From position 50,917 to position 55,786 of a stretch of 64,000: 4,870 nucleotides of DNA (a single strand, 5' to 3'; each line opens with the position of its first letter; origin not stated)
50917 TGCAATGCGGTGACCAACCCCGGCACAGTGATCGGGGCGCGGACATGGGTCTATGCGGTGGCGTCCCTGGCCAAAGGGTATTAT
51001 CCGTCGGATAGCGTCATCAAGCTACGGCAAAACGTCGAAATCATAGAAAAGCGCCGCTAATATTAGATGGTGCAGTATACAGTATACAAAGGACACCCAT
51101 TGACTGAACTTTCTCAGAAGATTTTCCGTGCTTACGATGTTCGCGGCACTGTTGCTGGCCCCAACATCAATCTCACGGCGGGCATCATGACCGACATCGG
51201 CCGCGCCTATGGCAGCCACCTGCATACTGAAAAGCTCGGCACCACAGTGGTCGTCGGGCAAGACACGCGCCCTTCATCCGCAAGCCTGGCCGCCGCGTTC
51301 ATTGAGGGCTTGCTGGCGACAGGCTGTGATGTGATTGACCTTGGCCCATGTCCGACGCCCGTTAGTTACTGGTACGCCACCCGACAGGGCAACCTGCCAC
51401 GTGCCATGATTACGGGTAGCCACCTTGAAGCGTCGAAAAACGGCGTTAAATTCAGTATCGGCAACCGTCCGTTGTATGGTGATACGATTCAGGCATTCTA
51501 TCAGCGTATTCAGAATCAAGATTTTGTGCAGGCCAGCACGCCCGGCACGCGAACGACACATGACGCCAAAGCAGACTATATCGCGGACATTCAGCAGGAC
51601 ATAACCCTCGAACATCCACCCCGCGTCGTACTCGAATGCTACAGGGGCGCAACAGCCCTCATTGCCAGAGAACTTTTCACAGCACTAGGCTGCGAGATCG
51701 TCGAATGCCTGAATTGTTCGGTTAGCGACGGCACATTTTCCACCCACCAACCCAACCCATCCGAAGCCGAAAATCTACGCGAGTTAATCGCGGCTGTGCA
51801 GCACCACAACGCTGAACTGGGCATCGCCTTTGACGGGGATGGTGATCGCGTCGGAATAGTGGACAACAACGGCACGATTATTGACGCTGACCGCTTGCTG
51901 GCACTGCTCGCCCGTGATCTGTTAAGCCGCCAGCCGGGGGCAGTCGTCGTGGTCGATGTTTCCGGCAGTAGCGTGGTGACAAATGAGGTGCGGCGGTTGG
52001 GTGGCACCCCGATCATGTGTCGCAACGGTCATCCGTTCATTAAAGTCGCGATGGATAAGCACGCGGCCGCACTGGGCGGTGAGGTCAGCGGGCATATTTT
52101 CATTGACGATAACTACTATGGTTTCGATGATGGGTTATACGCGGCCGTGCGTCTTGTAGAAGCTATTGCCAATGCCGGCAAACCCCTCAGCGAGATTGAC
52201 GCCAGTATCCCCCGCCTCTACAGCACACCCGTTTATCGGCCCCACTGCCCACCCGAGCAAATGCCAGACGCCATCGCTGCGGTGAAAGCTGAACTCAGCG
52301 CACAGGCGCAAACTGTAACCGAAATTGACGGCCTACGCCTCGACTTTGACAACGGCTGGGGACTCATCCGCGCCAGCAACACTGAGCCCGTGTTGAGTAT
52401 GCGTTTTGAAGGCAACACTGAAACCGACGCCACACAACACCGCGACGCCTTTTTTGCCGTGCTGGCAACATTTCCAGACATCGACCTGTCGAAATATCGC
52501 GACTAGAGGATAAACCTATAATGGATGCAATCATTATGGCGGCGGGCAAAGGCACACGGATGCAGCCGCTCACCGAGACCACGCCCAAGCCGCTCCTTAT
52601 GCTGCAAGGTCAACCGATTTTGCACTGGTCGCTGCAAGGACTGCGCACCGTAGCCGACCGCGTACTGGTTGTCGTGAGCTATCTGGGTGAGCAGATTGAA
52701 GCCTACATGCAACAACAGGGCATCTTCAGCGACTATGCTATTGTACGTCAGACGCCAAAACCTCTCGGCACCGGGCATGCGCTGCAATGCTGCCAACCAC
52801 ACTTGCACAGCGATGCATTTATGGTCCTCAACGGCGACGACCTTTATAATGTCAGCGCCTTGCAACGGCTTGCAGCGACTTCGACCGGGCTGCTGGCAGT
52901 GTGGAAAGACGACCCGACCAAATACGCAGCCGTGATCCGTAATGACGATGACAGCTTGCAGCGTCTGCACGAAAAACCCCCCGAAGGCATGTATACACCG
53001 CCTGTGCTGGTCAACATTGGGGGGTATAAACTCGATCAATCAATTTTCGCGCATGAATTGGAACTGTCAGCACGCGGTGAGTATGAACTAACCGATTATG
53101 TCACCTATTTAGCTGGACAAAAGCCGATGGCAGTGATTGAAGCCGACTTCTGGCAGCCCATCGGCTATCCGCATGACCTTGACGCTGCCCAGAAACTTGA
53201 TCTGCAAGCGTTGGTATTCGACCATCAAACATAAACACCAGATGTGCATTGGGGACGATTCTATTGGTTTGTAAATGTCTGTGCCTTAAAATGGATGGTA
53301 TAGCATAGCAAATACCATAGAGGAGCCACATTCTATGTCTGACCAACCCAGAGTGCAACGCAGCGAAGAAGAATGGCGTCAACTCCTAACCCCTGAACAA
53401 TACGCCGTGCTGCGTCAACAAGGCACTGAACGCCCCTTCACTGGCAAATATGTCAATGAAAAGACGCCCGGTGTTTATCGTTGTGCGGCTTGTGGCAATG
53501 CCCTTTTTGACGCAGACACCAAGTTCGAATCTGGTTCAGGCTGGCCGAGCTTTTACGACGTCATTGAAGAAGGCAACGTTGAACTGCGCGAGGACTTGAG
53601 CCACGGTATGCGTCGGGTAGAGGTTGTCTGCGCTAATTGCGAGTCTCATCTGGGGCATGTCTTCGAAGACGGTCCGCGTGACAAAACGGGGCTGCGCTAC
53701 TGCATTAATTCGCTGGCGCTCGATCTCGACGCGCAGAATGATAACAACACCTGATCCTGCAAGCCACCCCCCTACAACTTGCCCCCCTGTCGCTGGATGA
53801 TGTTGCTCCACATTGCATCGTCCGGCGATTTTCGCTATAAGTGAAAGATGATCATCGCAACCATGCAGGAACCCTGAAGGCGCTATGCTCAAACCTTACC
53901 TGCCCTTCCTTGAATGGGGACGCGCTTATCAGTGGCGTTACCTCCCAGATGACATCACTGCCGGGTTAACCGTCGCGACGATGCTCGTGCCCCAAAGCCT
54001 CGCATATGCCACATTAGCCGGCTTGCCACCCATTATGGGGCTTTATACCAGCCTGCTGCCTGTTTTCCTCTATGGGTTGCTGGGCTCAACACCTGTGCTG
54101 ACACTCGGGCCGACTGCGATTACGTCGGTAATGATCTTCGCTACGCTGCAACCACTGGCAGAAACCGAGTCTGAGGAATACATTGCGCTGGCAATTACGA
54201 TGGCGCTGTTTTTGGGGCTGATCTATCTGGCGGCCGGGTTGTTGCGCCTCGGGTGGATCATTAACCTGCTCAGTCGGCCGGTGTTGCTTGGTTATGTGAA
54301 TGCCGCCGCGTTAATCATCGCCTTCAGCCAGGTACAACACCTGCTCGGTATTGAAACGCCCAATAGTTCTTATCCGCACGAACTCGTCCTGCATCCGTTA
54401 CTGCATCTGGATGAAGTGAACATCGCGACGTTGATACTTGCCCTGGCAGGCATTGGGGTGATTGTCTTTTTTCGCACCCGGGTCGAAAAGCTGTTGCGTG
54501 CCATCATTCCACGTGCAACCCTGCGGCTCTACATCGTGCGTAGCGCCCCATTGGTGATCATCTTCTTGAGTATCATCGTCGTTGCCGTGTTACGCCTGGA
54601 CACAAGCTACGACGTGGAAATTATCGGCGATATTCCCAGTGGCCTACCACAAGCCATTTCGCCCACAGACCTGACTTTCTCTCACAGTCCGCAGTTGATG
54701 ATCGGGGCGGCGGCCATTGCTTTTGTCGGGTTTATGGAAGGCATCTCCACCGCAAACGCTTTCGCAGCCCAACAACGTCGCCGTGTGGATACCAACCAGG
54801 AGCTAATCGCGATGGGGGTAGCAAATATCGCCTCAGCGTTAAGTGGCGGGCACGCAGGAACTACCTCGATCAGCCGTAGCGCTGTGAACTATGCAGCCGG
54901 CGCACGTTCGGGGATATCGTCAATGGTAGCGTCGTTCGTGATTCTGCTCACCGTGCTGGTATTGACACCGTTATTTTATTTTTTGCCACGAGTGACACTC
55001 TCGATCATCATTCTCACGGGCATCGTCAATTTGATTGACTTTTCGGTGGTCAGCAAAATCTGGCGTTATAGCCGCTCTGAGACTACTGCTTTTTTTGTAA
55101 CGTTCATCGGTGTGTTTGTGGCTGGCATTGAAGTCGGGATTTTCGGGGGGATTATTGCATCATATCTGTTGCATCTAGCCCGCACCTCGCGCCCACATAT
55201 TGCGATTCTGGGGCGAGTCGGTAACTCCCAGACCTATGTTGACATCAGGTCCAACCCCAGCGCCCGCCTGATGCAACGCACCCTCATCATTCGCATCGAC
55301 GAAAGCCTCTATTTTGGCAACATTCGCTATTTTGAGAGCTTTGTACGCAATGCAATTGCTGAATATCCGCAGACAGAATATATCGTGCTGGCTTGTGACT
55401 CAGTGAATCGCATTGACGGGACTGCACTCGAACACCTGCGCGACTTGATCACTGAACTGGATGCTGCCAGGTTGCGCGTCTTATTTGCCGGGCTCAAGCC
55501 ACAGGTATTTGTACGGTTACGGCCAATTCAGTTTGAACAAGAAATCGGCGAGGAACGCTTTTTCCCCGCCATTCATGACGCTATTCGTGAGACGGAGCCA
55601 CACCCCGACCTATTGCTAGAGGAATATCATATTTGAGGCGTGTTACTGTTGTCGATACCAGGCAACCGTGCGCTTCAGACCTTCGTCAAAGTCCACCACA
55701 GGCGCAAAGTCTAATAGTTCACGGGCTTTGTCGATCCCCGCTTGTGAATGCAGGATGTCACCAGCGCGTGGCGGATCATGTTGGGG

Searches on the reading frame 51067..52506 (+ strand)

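Call 58: search_protein_families(library=pfam, proteins=[window:51067-52506:+], max_evalue=0.00001)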
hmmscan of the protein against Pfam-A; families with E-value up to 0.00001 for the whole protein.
window:51067-52506:+ (479 aa): 4 families
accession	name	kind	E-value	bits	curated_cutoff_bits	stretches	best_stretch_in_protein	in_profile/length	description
PF02878.22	PGM_PMM_I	-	6.2e-27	94.4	22.5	1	18-153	2-136/138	Phosphoglucomutase/phosphomannomutase, alpha/beta/alpha domain I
PF02879.22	PGM_PMM_II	-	1.1e-23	84.1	29.3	1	170-269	2-103/103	Phosphoglucomutase/phosphomannomutase, alpha/beta/alpha domain II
PF02880.22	PGM_PMM_III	-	6.3e-23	81.5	20.7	1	273-380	1-110/115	Phosphoglucomutase/phosphomannomutase, alpha/beta/alpha domain III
PF00408.26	PGM_PMM_IV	-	1.9e-10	41.1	23.1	1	401-463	13-66/68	Phosphoglucomutase/phosphomannomutase, C-terminal domain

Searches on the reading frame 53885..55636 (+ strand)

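Call 58: search_protein_families(library=pfam, proteins=[window:53885-55636:+], max_evalue=0.00001)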
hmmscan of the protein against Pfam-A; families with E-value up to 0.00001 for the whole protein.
window:53885-55636:+ (583 aa): 2 families
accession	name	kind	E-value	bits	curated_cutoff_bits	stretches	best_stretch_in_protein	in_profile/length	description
PF00916.26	Sulfate_transp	-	8.6e-101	337.9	23.2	1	22-406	3-380/380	Sulfate permease family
PF01740.26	STAS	-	1e-14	54.6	22.6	1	459-566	3-106/106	STAS domain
